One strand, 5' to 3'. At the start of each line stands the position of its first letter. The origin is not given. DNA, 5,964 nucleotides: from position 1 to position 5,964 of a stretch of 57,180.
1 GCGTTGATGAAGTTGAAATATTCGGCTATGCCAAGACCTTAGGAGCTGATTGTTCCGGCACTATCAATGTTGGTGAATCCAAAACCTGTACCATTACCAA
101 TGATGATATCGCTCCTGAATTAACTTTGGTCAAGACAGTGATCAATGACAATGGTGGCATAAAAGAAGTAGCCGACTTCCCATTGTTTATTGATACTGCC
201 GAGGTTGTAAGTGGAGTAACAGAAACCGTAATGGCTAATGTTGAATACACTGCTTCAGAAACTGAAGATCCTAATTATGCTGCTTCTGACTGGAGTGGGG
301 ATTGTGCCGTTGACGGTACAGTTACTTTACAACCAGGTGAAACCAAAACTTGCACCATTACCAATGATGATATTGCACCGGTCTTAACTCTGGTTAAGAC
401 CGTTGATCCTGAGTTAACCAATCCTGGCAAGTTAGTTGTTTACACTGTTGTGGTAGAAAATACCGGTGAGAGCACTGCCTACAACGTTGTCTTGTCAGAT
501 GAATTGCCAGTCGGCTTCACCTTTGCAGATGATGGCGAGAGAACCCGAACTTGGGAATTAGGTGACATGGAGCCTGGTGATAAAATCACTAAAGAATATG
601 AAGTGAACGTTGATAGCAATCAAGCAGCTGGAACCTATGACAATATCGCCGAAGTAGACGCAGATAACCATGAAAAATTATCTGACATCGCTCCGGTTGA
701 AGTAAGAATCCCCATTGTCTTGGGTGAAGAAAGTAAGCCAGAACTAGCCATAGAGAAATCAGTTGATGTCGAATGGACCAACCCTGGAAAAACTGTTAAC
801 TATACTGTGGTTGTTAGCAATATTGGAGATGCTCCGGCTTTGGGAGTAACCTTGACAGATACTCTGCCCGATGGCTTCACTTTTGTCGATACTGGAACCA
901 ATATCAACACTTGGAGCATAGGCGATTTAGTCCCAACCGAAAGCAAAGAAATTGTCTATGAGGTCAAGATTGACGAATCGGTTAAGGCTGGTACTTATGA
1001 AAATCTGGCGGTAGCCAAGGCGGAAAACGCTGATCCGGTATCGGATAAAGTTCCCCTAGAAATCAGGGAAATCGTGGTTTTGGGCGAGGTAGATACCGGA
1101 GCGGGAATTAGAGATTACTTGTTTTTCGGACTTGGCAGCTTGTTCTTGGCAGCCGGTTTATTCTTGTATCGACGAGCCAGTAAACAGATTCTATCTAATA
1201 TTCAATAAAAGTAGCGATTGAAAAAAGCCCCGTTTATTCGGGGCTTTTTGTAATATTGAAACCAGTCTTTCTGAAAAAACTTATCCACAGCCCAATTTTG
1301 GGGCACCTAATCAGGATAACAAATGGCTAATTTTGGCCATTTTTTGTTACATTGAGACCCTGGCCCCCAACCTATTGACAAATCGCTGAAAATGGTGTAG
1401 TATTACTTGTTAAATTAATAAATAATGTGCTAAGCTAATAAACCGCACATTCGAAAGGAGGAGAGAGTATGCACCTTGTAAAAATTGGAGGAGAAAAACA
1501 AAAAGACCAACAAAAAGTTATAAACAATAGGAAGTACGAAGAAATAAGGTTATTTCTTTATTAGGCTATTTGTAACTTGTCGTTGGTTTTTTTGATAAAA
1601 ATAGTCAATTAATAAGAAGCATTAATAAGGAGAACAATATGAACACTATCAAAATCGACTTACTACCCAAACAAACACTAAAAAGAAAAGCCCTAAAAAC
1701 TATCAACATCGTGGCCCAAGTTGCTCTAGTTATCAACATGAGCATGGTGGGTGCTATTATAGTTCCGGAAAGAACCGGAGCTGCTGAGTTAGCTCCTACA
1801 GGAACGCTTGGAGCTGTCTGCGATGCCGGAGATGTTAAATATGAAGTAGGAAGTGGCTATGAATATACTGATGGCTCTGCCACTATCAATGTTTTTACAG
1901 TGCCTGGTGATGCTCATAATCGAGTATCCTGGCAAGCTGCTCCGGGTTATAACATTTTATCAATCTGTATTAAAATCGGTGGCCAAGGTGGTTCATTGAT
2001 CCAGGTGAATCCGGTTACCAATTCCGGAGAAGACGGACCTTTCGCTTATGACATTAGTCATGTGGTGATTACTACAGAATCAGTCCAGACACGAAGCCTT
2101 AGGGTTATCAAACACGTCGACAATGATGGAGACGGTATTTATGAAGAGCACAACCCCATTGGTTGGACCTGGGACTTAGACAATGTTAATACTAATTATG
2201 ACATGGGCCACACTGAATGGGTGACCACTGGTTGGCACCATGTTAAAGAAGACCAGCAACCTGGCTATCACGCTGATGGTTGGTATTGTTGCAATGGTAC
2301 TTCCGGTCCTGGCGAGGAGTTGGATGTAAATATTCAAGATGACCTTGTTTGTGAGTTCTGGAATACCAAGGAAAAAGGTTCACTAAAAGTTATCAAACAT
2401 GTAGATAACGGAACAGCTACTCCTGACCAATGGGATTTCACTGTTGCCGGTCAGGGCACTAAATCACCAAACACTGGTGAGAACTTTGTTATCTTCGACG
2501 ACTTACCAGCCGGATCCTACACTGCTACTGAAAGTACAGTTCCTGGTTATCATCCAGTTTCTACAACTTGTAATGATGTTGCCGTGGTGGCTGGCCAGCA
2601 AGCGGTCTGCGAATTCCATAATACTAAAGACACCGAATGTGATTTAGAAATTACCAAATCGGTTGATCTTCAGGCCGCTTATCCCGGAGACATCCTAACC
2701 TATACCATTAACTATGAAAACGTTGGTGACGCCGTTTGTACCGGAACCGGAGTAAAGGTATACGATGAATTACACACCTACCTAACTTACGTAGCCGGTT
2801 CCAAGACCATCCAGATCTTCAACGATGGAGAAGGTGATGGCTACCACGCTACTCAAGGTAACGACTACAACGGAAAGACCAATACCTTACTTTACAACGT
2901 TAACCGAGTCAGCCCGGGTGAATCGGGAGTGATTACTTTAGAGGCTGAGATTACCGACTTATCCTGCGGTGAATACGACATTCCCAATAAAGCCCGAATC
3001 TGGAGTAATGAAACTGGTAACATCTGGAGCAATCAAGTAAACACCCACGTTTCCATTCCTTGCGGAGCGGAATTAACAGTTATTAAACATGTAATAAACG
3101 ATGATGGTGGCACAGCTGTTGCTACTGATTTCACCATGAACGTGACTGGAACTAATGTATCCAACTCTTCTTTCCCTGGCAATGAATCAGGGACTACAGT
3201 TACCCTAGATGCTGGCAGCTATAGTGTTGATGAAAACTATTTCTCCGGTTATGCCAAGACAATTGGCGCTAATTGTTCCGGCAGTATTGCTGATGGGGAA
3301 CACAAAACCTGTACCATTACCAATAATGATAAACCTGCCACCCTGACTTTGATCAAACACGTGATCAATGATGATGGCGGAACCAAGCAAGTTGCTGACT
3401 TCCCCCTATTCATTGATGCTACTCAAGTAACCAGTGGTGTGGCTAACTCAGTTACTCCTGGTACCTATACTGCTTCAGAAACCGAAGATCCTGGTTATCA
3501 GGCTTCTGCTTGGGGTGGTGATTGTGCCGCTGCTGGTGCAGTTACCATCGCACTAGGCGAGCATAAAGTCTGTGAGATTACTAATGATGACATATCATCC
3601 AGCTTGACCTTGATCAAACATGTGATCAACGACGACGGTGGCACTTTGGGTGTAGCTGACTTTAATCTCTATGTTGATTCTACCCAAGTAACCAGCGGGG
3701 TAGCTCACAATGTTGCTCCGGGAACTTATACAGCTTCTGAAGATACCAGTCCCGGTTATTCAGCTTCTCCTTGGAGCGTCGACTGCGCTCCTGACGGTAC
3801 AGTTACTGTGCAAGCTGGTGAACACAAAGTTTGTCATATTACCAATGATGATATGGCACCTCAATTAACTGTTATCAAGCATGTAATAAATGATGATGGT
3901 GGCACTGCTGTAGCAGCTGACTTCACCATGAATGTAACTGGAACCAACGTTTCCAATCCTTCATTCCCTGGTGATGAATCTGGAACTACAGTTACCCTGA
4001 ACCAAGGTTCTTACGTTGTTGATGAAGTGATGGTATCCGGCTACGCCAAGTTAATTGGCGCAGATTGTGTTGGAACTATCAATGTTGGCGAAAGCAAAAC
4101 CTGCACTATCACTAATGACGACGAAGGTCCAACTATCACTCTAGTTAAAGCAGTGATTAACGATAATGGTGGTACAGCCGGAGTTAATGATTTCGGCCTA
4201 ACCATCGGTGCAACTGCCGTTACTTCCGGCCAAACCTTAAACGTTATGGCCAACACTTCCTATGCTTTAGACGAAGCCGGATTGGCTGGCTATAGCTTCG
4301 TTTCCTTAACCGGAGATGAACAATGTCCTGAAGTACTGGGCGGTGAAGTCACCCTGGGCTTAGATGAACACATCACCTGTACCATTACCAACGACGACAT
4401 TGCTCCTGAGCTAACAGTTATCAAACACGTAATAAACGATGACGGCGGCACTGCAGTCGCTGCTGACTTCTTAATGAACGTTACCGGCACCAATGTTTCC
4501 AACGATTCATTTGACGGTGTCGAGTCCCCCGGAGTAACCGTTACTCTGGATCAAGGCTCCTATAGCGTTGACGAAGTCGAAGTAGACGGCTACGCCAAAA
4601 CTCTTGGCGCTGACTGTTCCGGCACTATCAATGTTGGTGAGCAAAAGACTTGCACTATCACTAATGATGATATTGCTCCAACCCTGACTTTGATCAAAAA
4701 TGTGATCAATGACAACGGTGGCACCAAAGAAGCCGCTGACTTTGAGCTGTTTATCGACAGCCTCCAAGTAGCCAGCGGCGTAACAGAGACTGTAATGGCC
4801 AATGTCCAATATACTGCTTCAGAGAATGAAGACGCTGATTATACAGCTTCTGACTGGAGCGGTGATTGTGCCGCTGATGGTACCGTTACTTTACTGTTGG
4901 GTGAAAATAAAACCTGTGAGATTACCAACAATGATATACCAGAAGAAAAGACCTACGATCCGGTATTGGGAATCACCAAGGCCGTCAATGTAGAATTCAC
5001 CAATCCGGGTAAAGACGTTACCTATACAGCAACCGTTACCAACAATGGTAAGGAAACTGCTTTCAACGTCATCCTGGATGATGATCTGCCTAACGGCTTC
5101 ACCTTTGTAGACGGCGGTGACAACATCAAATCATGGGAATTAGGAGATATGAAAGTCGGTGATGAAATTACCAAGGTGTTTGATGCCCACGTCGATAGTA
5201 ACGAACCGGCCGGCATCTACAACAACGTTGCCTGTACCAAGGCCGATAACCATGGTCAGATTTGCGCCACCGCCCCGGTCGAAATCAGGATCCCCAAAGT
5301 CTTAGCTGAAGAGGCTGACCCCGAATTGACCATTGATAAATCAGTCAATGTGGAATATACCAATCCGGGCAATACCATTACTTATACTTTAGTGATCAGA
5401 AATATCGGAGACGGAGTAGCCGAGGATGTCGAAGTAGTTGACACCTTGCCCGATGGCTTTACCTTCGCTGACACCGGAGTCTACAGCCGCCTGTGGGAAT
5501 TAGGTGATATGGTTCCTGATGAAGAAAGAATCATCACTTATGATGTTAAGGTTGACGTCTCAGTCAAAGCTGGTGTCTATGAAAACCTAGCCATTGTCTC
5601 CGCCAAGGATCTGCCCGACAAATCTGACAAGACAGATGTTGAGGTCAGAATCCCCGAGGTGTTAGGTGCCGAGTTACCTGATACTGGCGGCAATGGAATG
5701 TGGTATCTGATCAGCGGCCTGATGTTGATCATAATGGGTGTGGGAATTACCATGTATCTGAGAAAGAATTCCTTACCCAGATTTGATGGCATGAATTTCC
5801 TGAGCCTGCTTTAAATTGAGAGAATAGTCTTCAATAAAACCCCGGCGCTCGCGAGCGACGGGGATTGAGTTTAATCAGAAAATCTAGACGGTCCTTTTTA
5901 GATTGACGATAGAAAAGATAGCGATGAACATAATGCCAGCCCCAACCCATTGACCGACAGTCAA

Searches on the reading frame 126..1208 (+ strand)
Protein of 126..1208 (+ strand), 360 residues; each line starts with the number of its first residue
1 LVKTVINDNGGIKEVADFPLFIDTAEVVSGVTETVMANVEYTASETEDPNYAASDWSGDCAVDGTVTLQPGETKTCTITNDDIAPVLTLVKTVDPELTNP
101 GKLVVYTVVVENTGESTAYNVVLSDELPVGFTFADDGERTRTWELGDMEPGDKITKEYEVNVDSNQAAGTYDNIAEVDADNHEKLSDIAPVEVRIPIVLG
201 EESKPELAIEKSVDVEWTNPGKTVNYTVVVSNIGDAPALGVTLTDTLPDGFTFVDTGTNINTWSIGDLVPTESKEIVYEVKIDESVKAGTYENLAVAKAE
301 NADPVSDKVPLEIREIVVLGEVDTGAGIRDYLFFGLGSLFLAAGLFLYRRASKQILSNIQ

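Call 30: search_protein_families(library=ncbifam, proteins=[window:126-1208:+])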
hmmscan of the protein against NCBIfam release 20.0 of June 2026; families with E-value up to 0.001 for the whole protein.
window:126-1208:+ (360 aa): 2 families
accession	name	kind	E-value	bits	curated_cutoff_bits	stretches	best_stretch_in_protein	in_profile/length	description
TIGR01451.2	B_ant_repeat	repeat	1.4e-23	82.6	24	2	211-261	1-51/53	DUF11 type repeat protein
TIGR04226.1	RrgB_K2N_iso_D2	domain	5.7e-06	27.2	30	0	208-258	4-57/123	isopeptide-forming domain-containing fimbrial protein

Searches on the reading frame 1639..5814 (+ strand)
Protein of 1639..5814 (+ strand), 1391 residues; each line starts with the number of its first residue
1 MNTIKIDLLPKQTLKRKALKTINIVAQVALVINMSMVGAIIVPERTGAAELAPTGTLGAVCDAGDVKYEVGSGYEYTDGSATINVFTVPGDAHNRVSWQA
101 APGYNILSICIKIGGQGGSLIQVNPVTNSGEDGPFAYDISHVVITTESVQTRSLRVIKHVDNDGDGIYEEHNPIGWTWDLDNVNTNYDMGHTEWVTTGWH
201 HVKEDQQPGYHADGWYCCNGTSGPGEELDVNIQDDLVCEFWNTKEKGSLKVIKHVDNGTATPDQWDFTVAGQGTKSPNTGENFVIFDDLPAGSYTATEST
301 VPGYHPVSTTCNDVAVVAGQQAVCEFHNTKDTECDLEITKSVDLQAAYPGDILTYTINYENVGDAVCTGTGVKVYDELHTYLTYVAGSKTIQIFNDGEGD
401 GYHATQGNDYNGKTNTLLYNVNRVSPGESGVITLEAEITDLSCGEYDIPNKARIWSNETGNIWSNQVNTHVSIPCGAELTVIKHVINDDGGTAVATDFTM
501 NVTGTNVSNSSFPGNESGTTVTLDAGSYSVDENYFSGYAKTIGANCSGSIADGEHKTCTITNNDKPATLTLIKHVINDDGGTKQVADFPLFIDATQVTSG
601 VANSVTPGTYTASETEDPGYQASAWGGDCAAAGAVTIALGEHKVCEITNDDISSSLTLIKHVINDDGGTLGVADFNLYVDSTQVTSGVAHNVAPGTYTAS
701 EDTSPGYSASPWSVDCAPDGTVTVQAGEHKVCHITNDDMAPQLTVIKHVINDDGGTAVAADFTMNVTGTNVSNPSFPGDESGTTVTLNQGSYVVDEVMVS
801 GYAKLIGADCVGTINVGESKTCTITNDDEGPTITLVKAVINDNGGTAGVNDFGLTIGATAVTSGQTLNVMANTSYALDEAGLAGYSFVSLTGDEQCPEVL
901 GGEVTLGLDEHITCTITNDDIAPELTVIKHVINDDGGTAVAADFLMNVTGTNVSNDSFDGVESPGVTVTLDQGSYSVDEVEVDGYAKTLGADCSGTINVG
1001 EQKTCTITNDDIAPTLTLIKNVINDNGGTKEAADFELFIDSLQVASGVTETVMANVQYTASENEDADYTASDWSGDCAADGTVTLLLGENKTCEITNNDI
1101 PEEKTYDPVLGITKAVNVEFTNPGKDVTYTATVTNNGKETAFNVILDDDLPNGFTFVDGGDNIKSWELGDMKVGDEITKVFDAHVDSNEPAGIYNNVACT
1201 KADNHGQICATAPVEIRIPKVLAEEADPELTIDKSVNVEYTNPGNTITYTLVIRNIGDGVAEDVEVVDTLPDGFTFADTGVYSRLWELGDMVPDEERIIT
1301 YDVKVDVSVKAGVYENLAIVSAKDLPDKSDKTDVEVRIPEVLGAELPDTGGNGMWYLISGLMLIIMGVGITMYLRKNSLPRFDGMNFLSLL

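Call 30: search_protein_families(library=ncbifam, proteins=[window:1639-5814:+])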
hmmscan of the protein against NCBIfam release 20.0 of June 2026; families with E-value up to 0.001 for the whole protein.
window:1639-5814:+ (1391 aa): 2 families
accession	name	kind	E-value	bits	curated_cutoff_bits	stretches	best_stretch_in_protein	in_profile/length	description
TIGR01451.2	B_ant_repeat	repeat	4.3e-26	90.7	24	3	1114-1159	1-46/53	DUF11 type repeat protein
NF003996.0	PRK05472.2-5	equivalog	0.0004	20.3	138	0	908-934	175-201/209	redox-sensing transcriptional repressor Rex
